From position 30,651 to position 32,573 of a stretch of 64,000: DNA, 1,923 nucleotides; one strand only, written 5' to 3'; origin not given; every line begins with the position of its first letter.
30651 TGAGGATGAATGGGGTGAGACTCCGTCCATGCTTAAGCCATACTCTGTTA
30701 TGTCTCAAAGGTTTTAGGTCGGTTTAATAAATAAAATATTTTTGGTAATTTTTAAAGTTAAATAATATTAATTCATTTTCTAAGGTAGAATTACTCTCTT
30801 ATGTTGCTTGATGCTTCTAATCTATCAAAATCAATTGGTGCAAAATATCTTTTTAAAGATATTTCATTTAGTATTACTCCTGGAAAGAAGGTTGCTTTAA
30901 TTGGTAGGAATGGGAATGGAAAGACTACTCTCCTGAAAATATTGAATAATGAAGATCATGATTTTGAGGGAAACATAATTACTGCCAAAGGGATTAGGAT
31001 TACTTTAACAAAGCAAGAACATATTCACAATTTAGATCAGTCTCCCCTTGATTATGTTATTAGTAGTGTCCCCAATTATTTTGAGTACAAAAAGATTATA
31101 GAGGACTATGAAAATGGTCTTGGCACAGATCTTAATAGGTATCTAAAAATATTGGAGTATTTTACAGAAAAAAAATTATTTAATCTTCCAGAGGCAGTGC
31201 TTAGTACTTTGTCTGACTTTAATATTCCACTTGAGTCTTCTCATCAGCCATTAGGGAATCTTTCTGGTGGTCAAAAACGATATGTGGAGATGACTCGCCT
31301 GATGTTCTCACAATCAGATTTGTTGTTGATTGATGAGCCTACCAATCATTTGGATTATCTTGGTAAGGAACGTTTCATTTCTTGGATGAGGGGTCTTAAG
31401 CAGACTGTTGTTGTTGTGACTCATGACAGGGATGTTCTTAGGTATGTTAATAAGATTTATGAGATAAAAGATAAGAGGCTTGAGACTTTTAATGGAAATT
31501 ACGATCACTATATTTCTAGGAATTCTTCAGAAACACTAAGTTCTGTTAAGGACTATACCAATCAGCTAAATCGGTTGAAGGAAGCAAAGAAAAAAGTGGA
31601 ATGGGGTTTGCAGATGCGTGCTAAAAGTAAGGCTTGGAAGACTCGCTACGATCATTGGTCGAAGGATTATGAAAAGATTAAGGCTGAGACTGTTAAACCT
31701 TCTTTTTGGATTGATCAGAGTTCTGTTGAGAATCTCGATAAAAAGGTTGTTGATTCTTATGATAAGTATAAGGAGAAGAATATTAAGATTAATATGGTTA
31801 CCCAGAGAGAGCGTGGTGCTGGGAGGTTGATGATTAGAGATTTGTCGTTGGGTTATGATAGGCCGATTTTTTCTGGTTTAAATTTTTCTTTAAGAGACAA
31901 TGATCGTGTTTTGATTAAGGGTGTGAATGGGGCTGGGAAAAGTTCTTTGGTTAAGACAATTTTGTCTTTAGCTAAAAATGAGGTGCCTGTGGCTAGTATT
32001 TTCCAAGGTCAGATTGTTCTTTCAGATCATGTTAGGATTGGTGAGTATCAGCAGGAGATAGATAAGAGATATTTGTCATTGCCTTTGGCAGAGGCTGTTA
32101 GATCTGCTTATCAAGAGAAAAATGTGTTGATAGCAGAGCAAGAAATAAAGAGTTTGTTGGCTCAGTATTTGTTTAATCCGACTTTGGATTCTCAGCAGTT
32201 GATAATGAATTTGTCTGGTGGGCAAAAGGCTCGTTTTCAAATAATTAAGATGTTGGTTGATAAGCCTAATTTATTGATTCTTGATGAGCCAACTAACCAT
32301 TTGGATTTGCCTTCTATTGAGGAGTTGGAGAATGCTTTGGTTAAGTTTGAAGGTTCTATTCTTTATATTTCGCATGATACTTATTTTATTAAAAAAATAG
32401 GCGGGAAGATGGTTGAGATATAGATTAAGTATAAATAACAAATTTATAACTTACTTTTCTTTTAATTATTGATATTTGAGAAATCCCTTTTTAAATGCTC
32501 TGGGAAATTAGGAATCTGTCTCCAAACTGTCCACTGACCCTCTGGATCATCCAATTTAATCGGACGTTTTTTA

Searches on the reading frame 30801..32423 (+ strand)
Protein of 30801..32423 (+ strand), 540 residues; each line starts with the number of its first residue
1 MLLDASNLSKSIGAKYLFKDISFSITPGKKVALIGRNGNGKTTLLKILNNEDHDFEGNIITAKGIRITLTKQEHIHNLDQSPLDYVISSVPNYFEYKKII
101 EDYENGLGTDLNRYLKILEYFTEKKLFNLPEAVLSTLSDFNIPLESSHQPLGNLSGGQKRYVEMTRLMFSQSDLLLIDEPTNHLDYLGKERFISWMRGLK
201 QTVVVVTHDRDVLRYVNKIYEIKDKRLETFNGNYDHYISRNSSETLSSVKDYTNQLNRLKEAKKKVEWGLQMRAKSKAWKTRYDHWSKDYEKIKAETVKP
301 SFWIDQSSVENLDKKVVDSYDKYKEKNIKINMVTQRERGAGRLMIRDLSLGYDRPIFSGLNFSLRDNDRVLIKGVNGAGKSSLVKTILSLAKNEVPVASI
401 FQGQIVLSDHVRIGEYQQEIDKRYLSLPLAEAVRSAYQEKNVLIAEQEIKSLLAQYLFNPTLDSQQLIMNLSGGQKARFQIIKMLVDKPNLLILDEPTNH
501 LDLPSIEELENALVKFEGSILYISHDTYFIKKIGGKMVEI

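Call 63: search_protein_families(library=ncbifam, proteins=[window:30801-32423:+], max_evalue=0.00001)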
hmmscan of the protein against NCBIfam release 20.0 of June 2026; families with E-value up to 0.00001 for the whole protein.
window:30801-32423:+ (540 aa): 181 families (the best 25 are shown)
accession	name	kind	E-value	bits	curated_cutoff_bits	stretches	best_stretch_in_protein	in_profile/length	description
NF000355.4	ribo_prot_ABC_F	equivalog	3.6e-101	339.5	380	1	2-540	2-499/499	ribosomal protection-like ABC-F family protein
NF008775.0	PRK11819.1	equivalog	9.5e-71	239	599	2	6-298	10-310/556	energy-dependent translational throttle protein EttA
TIGR03719.1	ABC_ABC_ChvD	subfamily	1.4e-69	235.2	806.75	2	7-298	9-308/552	energy-dependent translational throttle protein EttA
NF011646.0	PRK15064.1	equivalog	5.9e-68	229.6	762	1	3-540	2-508/530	ABC-F family ATPase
NF000169.2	ABCF_Sal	exception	1.9e-65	221.5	725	1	14-537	13-498/542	Sal family ABC-F type ribosomal protection protein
NF050005.1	ABC_ATPase_Uup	equivalog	3.2e-64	217.2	900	2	4-296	5-294/636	ATP-binding cassette ATPase Uup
NF000170.2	ABCF_Vga_all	exception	1.8e-62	211.5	725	2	153-540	78-453/521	Vga family ABC-F type ribosomal protection protein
NF000168.2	ABCF_Msr_all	exception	7.7e-62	209.4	680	2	148-539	95-477/487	Msr family ABC-F type ribosomal protection protein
NF008358.0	PRK11147.1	equivalog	1.5e-61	208.5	936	2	5-285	6-283/635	ABC transporter ATP-binding protein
NF000167.2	ABCF_Lsa_all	exception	2.6e-59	201.5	750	2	140-539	104-491/492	Lsa family ABC-F type ribosomal protection protein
NF007921.0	PRK10636.1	equivalog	1.4e-54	185.4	917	2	144-532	140-492/638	ABC transporter ATP-binding protein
NF043038.1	ABCF_CplR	exception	2.9e-53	181.4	780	3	323-540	266-469/544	ABC-F type ribosomal protection protein CplR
NF000171.1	ABCF_producer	exception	3.9e-53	180.7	800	1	8-539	9-533/541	TlrC/CarA/OleB/SrmB family ABC-F type ribosomal protection protein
NF000514.1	ABCF_OptrA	exception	6.7e-52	176.7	1450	1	17-537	35-529/655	ABC-F type ribosomal protection protein OptrA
NF045691.1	ABCF_VgaF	exception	2e-40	138.8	975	2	151-533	75-445/459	ABC-F type ribosomal protection protein Vga(F)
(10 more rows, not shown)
